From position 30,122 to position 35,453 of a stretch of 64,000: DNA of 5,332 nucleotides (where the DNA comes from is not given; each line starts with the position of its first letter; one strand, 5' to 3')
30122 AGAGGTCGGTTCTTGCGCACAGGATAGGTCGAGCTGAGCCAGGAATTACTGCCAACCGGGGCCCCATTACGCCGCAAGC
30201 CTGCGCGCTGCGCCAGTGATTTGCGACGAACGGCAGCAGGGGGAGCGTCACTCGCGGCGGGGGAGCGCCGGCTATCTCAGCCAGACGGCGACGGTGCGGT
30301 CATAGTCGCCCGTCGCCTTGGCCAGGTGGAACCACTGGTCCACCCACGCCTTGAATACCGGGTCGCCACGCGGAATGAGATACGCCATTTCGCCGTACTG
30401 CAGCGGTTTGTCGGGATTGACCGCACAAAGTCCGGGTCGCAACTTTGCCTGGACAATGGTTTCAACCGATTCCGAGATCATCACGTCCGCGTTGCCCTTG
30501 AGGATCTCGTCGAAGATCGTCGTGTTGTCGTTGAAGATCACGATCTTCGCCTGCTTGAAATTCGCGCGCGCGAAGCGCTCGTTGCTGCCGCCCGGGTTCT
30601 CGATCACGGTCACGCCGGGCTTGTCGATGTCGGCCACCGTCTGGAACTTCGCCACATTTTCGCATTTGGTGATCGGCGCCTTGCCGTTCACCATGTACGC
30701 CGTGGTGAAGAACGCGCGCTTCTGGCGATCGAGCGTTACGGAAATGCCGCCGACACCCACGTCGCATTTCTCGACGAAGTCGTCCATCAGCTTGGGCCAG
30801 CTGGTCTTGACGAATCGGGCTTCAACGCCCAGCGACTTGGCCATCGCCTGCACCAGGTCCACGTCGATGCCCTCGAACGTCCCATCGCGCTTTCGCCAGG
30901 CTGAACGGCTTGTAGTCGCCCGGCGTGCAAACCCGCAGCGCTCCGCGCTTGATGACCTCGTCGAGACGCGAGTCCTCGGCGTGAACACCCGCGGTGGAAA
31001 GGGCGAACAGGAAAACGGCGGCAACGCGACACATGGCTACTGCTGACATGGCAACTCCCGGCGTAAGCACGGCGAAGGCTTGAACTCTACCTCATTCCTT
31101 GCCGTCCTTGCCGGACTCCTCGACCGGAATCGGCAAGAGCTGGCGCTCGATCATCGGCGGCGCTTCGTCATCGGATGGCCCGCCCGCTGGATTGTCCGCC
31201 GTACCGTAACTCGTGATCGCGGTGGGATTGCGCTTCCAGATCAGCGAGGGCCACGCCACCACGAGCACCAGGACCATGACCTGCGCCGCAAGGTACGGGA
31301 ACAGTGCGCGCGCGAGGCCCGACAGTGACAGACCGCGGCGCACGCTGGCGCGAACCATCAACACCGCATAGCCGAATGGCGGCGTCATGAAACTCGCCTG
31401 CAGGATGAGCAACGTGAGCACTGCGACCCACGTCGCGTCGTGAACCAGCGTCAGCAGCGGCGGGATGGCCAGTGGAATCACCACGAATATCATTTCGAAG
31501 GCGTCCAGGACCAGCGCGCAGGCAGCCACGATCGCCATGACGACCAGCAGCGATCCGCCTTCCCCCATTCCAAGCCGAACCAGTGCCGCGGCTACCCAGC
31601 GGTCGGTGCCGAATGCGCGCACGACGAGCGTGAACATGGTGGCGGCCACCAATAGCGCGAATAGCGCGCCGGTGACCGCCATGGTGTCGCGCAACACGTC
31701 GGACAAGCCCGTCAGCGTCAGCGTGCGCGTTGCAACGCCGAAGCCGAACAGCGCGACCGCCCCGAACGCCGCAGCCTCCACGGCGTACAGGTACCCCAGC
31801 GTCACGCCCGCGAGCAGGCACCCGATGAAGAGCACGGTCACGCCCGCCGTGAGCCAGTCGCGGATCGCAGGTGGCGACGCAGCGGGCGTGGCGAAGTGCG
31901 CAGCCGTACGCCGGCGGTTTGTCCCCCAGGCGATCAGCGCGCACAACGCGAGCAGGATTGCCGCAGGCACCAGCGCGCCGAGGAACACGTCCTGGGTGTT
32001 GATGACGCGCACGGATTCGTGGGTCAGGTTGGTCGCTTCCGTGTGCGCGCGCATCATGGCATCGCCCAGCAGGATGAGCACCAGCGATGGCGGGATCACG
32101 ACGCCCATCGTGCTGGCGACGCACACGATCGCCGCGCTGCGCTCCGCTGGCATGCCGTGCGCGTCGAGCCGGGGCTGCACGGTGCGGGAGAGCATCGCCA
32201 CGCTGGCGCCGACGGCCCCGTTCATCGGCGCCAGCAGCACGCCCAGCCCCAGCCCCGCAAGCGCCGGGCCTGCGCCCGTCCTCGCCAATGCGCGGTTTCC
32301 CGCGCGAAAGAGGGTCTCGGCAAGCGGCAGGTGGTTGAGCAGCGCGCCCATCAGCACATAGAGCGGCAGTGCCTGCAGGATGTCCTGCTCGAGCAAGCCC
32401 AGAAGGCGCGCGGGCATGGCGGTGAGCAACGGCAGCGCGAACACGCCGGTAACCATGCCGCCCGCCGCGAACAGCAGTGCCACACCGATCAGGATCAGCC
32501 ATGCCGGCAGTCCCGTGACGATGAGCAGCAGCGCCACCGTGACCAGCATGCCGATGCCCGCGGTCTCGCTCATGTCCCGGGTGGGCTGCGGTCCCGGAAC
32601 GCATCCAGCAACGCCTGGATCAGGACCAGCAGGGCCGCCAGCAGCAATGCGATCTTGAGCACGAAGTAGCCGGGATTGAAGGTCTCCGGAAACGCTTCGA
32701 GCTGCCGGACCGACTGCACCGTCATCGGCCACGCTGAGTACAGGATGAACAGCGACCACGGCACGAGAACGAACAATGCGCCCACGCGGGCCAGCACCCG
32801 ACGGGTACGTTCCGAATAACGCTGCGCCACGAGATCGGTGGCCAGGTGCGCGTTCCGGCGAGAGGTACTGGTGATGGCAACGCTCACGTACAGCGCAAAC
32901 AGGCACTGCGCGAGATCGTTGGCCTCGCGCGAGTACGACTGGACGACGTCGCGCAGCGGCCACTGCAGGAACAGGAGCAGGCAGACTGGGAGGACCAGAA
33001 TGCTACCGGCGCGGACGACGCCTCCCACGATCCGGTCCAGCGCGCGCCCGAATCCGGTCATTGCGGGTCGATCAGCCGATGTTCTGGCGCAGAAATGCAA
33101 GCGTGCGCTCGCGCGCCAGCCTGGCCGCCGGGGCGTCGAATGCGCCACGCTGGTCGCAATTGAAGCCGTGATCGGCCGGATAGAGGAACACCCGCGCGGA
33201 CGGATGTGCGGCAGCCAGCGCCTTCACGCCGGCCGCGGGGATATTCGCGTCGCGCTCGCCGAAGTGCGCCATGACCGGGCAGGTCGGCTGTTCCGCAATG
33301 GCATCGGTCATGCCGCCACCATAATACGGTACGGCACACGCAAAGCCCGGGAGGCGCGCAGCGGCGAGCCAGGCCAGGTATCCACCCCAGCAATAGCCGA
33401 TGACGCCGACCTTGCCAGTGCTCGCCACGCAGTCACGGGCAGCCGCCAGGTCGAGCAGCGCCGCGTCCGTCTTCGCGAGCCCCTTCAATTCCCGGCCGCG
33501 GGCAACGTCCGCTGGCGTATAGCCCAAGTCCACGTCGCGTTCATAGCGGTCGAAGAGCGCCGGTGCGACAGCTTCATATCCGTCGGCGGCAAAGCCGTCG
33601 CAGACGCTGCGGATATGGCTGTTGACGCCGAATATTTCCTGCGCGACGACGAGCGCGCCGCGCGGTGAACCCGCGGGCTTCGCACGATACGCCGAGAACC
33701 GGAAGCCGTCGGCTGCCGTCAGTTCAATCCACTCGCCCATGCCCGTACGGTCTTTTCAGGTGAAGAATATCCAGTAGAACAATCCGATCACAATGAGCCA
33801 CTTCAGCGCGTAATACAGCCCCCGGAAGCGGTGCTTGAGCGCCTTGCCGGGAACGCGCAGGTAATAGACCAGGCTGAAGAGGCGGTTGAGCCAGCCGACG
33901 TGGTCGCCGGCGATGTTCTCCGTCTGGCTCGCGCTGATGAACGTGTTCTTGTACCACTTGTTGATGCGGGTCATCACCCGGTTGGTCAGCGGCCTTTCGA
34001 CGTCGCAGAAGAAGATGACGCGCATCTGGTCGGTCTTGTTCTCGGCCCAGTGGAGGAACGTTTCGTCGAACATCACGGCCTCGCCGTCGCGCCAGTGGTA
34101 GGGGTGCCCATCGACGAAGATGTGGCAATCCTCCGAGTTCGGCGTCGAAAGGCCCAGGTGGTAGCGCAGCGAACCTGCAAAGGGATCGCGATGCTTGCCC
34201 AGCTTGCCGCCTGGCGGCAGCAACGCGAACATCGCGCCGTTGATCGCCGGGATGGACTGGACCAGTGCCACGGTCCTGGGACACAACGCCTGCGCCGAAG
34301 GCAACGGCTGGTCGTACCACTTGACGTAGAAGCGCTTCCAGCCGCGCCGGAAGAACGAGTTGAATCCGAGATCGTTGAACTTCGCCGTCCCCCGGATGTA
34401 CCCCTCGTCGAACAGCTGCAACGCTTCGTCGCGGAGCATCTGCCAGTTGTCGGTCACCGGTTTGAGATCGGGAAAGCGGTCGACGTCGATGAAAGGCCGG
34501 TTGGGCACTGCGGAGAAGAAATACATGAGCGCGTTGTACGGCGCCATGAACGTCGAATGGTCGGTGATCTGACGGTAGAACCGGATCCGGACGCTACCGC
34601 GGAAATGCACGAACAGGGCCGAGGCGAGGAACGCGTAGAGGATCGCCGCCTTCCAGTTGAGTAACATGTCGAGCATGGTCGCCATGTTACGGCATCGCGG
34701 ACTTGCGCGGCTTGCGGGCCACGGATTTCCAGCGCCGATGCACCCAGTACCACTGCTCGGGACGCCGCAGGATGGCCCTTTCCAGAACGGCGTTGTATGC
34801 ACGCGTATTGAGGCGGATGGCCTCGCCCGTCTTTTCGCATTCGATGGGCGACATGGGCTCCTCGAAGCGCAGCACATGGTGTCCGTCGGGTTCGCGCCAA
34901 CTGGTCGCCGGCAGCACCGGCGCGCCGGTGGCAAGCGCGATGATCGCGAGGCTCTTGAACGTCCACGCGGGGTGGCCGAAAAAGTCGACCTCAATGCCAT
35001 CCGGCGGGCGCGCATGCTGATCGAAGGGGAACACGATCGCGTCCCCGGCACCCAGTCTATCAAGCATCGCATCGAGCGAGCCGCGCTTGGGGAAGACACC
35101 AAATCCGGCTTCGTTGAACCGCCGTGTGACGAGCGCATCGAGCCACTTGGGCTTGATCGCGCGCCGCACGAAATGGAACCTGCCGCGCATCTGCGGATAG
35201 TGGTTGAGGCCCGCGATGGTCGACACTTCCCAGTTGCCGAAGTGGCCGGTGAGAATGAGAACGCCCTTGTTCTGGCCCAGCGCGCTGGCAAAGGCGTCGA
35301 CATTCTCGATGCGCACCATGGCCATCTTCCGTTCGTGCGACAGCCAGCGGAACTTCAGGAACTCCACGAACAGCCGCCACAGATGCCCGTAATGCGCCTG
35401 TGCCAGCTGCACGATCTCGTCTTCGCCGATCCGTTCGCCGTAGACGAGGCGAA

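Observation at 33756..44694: Self-contained 11-gene type II fatty-acid and lipid-tailoring cluster, probably building a special lipid A-type acyl chain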

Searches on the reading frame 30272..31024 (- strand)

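Call 5: search_protein_families(library=pfam, proteins=[window:30272-31024:-], max_evalue=0.01)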
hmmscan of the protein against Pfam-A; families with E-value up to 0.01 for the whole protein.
window:30272-31024:- (250 aa): 2 families
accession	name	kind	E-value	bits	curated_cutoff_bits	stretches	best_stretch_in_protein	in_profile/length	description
PF00497.25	SBP_bac_3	-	4.1e-19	69.1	26.4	1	43-249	14-130/132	Bacterial extracellular solute-binding proteins, family 3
PF10613.14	Lig_chan-Glu_bd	-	0.0035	17.9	30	0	50-116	28-108/115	Ligated ion channel L-glutamate- and glycine-binding site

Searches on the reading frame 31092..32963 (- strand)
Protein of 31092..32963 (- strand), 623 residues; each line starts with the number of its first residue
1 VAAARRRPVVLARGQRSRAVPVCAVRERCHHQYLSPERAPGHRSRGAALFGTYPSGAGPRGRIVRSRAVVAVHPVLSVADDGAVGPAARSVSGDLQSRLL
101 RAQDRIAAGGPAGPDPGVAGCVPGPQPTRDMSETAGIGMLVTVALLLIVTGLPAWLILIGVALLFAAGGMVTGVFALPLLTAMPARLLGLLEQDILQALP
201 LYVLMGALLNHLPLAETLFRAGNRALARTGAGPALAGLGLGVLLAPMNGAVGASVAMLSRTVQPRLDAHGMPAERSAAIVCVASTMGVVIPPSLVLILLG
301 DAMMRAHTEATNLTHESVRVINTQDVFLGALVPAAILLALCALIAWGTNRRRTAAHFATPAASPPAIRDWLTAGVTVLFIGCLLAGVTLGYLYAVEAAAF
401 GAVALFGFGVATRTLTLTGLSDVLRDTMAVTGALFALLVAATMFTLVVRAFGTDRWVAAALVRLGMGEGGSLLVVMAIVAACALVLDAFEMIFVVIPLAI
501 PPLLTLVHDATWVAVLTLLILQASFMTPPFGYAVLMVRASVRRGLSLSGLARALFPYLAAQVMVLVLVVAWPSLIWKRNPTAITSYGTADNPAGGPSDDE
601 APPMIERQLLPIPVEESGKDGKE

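Call 5: search_protein_families(library=pfam, proteins=[window:31092-32963:-], max_evalue=0.01)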
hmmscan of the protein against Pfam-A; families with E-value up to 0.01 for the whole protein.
window:31092-32963:- (623 aa): 1 family
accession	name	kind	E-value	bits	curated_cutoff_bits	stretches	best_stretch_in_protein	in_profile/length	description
PF06808.19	DctM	-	7.8e-44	150.6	23.8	1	143-573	3-412/413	Tripartite ATP-independent periplasmic transporter, DctM component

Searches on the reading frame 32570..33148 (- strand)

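Call 5: search_protein_families(library=pfam, proteins=[window:32570-33148:-], max_evalue=0.01)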
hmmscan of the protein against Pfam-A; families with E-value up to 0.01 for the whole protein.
window:32570-33148:- (192 aa): 1 family
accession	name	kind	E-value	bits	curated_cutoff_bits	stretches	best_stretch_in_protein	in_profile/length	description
PF04290.18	DctQ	-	6.7e-13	49.1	28.3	1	56-186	2-129/132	Tripartite ATP-independent periplasmic transporters, DctQ component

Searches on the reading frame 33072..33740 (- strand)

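Call 5: search_protein_families(library=pfam, proteins=[window:33072-33740:-], max_evalue=0.01)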
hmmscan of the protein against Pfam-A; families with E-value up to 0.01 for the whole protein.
window:33072-33740:- (222 aa): 3 families
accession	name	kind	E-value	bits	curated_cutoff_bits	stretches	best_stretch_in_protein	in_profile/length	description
PF01738.24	DLH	-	1.8e-40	139.3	21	1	15-219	1-215/217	Dienelactone hydrolase family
PF02129.25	Peptidase_S15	-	0.0012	19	23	1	106-141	92-128/262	X-Pro dipeptidyl-peptidase (S15 family)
PF00561.26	Abhydrolase_1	-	0.0078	16.3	25.8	0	109-131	69-91/245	alpha/beta hydrolase fold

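Call 52: search_protein_families(library=ncbifam, proteins=[window:33072-33740:-], max_evalue=0.00001)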
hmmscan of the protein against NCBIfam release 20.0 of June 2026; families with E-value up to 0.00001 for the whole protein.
window:33072-33740:- (222 aa): 1 family
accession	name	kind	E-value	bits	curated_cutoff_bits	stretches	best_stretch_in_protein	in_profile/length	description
NF041440.1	hydrolase_YghX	exception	1.8e-26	92.9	460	1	10-219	76-290/292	YghX family hydrolase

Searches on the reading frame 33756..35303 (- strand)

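Call 4: search_protein_families(library=pfam, proteins=[window:33756-35303:-], max_evalue=0.01)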
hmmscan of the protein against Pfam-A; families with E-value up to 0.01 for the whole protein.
window:33756-35303:- (515 aa): 1 family
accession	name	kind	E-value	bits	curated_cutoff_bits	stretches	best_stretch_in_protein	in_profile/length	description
PF05118.21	Asp_Arg_Hydrox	-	1.2e-45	155.6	22.6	1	285-438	2-157/157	Aspartyl/Asparaginyl beta-hydroxylase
